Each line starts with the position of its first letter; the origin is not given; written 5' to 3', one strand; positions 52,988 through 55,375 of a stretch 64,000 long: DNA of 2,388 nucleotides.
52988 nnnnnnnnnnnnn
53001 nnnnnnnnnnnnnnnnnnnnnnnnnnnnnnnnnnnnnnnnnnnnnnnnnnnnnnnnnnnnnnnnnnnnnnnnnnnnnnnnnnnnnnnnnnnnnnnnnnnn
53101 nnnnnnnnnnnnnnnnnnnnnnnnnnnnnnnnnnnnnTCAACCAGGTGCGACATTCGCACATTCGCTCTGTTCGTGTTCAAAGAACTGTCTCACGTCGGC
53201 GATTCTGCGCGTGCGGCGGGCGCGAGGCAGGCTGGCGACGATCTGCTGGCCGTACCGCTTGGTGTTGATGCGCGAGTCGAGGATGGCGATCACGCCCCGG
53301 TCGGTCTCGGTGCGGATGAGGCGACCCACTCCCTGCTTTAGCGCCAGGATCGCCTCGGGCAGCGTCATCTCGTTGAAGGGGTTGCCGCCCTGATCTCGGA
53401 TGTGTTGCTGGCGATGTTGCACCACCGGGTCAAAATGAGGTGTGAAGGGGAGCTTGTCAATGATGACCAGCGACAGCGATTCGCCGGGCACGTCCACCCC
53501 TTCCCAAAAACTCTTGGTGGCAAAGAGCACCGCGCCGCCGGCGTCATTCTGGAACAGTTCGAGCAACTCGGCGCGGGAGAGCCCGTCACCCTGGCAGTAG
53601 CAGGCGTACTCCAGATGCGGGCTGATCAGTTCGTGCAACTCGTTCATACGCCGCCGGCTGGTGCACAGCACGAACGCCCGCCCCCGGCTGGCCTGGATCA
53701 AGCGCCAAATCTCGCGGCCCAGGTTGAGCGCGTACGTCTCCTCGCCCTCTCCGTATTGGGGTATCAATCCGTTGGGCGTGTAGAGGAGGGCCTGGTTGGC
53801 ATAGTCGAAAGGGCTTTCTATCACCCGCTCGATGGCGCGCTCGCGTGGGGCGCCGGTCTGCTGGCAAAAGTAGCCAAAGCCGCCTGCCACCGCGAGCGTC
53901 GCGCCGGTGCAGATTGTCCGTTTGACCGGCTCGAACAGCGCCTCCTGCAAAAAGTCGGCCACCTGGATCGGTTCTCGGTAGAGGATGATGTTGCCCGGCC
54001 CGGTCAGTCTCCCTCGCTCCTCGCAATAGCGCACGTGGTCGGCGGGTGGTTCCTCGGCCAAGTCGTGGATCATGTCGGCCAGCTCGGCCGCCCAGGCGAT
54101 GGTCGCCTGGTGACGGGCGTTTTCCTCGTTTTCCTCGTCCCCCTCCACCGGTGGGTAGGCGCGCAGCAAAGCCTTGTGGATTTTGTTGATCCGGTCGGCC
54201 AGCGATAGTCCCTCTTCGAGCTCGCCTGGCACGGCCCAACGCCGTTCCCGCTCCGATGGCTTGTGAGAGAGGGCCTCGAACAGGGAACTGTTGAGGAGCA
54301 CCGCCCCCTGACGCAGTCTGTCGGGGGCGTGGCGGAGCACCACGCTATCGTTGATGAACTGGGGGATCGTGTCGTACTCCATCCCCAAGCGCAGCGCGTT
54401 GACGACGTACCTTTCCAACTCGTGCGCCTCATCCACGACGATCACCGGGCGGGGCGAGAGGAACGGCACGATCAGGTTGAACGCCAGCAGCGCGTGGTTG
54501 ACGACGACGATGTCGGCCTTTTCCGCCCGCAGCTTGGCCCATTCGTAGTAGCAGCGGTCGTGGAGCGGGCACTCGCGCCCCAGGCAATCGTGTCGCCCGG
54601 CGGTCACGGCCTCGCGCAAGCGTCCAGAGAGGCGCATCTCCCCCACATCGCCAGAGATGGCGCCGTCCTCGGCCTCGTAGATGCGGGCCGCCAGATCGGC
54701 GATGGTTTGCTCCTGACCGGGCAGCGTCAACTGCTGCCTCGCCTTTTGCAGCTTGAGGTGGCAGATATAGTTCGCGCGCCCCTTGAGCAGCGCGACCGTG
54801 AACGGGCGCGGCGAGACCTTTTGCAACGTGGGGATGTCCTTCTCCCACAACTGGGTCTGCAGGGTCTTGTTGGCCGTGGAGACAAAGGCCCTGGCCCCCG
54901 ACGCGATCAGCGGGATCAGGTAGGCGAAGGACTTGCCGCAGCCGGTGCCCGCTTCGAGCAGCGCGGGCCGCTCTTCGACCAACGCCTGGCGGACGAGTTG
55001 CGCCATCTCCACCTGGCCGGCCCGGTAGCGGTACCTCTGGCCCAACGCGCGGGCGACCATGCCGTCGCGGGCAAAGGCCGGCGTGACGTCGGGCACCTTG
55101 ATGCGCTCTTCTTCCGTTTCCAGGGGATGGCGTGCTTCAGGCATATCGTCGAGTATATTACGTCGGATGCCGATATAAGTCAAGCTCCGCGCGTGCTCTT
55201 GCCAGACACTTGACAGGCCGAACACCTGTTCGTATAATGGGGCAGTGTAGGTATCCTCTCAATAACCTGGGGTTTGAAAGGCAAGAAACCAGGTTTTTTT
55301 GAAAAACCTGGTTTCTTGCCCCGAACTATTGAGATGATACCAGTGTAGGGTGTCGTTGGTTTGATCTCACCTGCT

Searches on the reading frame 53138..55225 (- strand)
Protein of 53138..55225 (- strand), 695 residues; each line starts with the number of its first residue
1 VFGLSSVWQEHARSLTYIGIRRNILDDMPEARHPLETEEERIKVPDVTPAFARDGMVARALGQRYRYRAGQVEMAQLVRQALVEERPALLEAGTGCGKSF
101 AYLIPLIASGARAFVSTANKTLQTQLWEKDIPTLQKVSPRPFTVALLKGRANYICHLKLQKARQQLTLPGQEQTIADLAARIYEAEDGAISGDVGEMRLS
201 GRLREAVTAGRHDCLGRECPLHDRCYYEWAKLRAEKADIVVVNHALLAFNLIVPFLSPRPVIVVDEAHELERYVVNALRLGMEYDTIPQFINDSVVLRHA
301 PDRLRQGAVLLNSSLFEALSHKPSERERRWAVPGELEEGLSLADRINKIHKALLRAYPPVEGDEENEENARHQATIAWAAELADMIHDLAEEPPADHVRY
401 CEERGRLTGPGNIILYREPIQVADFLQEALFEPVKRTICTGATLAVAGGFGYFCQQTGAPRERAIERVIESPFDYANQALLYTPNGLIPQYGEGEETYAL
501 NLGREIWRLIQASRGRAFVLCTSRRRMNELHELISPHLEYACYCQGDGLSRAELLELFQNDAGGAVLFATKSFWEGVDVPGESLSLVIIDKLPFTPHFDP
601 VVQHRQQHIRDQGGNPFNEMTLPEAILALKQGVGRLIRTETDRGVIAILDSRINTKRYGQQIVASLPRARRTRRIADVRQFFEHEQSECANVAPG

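Call 74: search_protein_families(library=pfam, proteins=[window:53138-55225:-], max_evalue=0.00001)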
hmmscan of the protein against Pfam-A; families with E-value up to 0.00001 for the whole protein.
window:53138-55225:- (695 aa): 2 families
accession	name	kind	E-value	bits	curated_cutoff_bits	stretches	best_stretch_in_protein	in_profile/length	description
PF13307.12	Helicase_C_2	-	4.6e-45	154.1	25.3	1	506-668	1-169/170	Helicase C-terminal domain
PF00270.35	DEAD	-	1.4e-06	28.6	26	0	80-126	9-61/167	DEAD/DEAH box helicase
